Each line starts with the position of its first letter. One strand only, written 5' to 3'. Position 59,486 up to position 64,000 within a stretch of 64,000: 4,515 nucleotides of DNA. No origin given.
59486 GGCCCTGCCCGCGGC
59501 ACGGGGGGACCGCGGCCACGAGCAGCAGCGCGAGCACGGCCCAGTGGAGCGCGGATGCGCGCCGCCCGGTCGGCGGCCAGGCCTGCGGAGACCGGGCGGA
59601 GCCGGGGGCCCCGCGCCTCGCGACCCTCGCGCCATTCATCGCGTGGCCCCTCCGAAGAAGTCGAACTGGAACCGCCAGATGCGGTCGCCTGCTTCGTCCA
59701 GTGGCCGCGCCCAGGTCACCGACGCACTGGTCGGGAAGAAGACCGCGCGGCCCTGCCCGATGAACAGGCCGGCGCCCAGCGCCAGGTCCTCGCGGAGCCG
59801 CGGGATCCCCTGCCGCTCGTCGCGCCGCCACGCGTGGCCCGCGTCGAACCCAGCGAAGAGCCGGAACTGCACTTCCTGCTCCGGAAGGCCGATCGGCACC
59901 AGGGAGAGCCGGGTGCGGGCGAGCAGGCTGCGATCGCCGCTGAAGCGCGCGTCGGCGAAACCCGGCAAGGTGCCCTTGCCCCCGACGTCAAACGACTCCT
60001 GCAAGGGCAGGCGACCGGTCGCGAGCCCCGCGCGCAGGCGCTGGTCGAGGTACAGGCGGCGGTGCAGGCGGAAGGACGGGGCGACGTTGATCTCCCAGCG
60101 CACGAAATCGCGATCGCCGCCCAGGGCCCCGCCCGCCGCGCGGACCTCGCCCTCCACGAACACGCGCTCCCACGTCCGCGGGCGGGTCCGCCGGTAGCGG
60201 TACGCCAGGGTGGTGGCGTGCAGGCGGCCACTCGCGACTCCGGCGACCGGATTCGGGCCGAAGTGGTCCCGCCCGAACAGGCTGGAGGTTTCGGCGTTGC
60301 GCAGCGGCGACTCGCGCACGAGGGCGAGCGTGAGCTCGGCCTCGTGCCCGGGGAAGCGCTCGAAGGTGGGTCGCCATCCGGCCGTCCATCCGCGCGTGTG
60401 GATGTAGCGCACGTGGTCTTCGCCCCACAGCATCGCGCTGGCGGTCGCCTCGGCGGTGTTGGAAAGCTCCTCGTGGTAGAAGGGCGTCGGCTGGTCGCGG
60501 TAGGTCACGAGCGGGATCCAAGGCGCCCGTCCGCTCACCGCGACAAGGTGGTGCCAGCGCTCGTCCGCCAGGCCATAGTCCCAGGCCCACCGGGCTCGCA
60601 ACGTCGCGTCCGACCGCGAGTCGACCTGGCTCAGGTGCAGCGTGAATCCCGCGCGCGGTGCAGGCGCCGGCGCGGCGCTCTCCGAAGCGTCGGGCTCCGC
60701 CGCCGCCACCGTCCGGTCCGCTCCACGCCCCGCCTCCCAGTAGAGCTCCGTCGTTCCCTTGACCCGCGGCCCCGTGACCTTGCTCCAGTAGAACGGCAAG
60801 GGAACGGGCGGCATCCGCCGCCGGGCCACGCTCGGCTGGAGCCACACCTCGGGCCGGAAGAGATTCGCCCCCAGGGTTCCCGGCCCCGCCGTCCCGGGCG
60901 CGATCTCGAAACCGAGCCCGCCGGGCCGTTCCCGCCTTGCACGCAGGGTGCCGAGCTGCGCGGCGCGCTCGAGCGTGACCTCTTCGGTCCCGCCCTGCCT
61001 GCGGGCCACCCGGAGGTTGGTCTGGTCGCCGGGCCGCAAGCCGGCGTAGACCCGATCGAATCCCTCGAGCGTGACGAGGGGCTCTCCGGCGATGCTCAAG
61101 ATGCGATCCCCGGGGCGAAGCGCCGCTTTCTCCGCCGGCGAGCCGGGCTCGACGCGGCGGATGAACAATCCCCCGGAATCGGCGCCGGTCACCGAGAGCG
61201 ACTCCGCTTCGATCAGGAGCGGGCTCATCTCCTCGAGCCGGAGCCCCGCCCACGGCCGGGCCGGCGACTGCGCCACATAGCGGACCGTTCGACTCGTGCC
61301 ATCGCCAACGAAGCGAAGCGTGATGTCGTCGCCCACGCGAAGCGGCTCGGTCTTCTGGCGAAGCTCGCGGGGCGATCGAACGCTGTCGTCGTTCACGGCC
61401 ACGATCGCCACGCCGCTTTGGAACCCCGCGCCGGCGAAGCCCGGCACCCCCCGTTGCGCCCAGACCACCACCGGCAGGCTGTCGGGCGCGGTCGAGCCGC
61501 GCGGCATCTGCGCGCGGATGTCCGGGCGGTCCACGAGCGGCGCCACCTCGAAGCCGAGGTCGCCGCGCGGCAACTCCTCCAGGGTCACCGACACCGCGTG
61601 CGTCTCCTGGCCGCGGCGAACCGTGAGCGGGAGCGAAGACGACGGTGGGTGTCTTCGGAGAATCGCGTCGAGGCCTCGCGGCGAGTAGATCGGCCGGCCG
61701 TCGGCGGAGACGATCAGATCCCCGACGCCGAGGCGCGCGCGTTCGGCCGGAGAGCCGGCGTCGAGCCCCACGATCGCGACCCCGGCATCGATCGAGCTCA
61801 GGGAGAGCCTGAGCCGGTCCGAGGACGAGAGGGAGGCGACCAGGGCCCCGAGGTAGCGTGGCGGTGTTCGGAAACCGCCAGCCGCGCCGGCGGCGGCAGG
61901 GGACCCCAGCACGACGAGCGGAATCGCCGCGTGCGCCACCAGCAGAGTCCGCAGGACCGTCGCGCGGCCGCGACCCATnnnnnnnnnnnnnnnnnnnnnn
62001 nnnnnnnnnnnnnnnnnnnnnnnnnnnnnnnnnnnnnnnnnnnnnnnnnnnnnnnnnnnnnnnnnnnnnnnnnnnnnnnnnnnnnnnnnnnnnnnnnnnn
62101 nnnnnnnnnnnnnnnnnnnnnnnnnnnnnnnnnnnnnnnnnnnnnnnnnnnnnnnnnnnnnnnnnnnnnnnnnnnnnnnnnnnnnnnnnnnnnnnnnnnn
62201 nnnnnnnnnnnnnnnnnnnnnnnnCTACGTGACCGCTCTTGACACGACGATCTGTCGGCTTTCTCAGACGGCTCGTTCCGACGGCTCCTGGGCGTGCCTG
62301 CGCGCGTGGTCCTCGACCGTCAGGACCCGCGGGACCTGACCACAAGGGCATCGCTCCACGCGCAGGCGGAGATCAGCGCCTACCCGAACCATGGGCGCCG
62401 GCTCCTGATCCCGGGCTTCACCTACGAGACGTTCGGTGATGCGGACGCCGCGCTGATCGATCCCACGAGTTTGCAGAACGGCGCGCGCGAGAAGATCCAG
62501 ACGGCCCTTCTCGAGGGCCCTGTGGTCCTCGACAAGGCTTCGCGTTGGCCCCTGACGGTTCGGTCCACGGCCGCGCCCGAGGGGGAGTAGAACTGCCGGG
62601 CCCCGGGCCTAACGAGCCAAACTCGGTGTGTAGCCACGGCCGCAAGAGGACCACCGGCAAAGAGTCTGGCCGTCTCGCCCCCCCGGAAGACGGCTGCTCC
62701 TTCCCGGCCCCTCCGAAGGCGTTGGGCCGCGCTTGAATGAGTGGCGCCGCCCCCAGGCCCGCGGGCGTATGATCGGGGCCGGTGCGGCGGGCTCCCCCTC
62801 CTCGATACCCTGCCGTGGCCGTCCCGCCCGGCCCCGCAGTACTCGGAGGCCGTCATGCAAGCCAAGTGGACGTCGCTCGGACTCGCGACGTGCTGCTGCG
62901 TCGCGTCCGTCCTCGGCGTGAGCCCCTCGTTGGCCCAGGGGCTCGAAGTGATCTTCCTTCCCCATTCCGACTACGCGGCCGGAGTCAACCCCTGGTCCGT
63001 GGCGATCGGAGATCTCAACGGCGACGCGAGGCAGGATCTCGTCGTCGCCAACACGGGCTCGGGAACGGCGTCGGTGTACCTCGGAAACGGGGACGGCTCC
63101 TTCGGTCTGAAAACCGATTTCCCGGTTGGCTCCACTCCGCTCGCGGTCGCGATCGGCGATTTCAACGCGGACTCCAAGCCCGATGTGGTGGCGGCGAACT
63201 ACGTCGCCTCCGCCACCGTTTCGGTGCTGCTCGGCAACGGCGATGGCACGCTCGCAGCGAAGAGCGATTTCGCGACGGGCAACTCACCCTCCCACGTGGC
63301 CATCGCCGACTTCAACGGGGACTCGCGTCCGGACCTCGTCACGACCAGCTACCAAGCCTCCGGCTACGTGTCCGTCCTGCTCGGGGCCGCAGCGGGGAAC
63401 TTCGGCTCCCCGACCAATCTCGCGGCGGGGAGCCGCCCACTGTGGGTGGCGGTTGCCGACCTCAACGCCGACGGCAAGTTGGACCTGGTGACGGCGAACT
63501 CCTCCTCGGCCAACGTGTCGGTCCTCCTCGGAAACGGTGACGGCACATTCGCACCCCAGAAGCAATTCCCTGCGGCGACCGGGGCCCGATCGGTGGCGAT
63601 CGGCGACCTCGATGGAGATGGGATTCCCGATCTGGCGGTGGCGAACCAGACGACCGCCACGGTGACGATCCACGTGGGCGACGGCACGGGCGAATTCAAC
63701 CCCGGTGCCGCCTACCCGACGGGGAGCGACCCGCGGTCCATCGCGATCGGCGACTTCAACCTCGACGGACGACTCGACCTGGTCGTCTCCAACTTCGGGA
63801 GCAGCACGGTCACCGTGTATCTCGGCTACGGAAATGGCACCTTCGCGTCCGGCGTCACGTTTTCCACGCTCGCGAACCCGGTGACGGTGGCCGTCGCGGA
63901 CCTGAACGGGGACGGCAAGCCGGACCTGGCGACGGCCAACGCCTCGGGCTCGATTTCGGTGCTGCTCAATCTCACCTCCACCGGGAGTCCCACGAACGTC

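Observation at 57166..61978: Envelope operon: PDZ-decorated Omp85-like barrel, DUF4390-like protein and HAMP-PP2C phosphatase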

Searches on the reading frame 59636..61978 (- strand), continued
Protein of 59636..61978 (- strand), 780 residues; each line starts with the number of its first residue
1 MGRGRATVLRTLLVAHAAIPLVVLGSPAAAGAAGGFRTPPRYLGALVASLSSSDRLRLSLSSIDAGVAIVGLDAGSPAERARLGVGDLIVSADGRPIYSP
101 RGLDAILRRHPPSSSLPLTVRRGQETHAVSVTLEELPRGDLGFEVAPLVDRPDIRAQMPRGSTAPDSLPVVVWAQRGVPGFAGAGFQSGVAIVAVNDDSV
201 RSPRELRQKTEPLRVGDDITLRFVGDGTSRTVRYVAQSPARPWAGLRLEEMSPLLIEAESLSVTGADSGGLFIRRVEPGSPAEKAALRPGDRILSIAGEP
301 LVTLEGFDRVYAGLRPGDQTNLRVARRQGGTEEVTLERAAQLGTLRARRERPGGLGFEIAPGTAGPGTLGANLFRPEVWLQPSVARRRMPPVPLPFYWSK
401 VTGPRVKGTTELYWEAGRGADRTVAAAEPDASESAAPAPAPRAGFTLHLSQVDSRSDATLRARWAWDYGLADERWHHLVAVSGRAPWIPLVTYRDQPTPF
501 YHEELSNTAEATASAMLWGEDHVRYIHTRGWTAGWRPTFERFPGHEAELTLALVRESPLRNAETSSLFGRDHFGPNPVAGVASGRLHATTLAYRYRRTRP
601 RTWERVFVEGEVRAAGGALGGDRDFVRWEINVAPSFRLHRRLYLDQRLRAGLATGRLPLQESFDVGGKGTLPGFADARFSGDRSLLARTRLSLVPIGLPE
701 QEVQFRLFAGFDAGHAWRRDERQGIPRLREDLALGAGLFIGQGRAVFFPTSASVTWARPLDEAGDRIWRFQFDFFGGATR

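Call 31: fold_search(model_id=the predicted structure, library=pdb)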
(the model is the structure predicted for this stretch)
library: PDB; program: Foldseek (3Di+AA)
matches with E <= 10: 898; with E <= 0.001: 120
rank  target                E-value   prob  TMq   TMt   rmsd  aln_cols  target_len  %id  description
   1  3pv2_C                1.5e-09  1.00  0.20  0.37  15.4       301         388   14  Structure of Legionella fallonii DegQ (wt) (released 2011-06-15)
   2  3cs0_A                4.8e-09  1.00  0.12  0.23  14.7       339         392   16  Crystal structure of DegP24 (released 2008-05-27)
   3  3pv2_A                6.5e-09  1.00  0.20  0.37   9.2       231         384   17  Structure of Legionella fallonii DegQ (wt) (released 2011-06-15)
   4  3pv2_B                7.1e-09  1.00  0.20  0.37  15.7       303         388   15  Structure of Legionella fallonii DegQ (wt) (released 2011-06-15)
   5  3otp_D                7.1e-09  1.00  0.14  0.24  13.6       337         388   17  Crystal structure of the DegP dodecamer with a model substrate (released 2011-01-19)
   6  4ynn_B                7.9e-09  1.00  0.21  0.37  15.0       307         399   16  Structure of Legionella pneumophila DegQ (S190A variant) (released 2015-06-24)
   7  3pv2_D                8.3e-09  1.00  0.20  0.37   9.0       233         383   16  Structure of Legionella fallonii DegQ (wt) (released 2011-06-15)
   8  6jjk_F                8.7e-09  1.00  0.13  0.22  14.7       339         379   16  Crystal structure of the DegP dodecamer with a modulator (released 2020-09-02)
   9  4ynn_A                9.2e-09  1.00  0.20  0.37  14.7       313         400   15  Structure of Legionella pneumophila DegQ (S190A variant) (released 2015-06-24)
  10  3otp_A                9.6e-09  1.00  0.13  0.24  14.3       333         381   16  Crystal structure of the DegP dodecamer with a model substrate (released 2011-01-19)
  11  3pv5_B                1.4e-08  1.00  0.20  0.38   5.6       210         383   18  Structure of Legionella fallonii DegQ (N189G/P190G variant) (released 2011-06-15)
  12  3pv3_D                1.4e-08  1.00  0.20  0.37  13.1       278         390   14  Structure of Legionella fallonii DegQ (S193A variant) (released 2011-06-15)
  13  3pv3_C                1.4e-08  1.00  0.20  0.36  13.1       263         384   15  Structure of Legionella fallonii DegQ (S193A variant) (released 2011-06-15)
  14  3otp_E                1.4e-08  1.00  0.13  0.23  14.0       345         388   16  Crystal structure of the DegP dodecamer with a model substrate (released 2011-01-19)
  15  3pv3_A                1.5e-08  1.00  0.20  0.37  16.5       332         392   15  Structure of Legionella fallonii DegQ (S193A variant) (released 2011-06-15)
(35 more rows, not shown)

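Call 59: find_related_loci(query=A1, collection=metagenome_contigs, flank=6000)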
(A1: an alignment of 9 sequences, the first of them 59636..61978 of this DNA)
Query A1 (780 aa) in metagenome_contigs; peptide patterns used: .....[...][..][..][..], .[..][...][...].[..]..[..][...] (x = any residue, [..] = any of these).
134 stretches matched a pattern; 8 encode a relative of the query (tblastn E <= 1e-3); 8 distinct loci.
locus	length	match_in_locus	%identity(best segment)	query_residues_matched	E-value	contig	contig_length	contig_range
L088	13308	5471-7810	99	1-780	0e+0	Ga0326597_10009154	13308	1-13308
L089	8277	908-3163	47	32-780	0e+0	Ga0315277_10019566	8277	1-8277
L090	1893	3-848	61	498-780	2e-105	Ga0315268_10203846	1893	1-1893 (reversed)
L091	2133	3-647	66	565-780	2e-85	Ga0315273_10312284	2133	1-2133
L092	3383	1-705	50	545-780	3e-61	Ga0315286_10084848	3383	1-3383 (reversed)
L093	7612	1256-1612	30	615-738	6e-9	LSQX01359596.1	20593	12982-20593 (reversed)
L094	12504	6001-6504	29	615-769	4e-9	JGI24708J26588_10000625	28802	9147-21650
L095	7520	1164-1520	29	615-738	6e-8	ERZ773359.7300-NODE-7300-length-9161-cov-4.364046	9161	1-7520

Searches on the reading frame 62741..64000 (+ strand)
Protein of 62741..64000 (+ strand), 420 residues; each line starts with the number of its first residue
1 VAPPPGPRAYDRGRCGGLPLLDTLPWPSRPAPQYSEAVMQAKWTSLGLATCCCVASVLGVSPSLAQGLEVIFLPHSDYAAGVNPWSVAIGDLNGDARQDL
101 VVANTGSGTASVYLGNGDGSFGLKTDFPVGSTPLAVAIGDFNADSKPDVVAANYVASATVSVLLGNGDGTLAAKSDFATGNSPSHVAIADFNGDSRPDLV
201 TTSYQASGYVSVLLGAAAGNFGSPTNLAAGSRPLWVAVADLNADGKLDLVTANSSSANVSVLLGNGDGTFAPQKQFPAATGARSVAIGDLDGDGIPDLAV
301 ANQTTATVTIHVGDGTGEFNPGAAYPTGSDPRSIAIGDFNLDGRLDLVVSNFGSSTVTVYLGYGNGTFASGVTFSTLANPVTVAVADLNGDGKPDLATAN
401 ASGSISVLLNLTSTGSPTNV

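Call 25: search_protein_families(library=pfam, proteins=[window:62741-64000:+], max_evalue=0.001)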
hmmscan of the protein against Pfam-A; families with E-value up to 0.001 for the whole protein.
window:62741-64000:+ (420 aa): 4 families
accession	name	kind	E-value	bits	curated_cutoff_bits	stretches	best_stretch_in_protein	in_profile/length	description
PF13517.12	FG-GAP_3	-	5e-74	245.2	26.9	6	240-300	1-61/61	FG-GAP-like repeat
PF01839.29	FG-GAP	-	1.9e-42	142.9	22.1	6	381-407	3-36/37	FG-GAP repeat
PF16743.10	PliI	-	2.5e-07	30.8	27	0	87-109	62-84/123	Periplasmic lysozyme inhibitor of I-type lysozyme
PF12256.14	TcdB_toxin_midN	-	1.4e-06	28.2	24.8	0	372-402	19-49/181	Insecticide toxin TcdB middle/N-terminal region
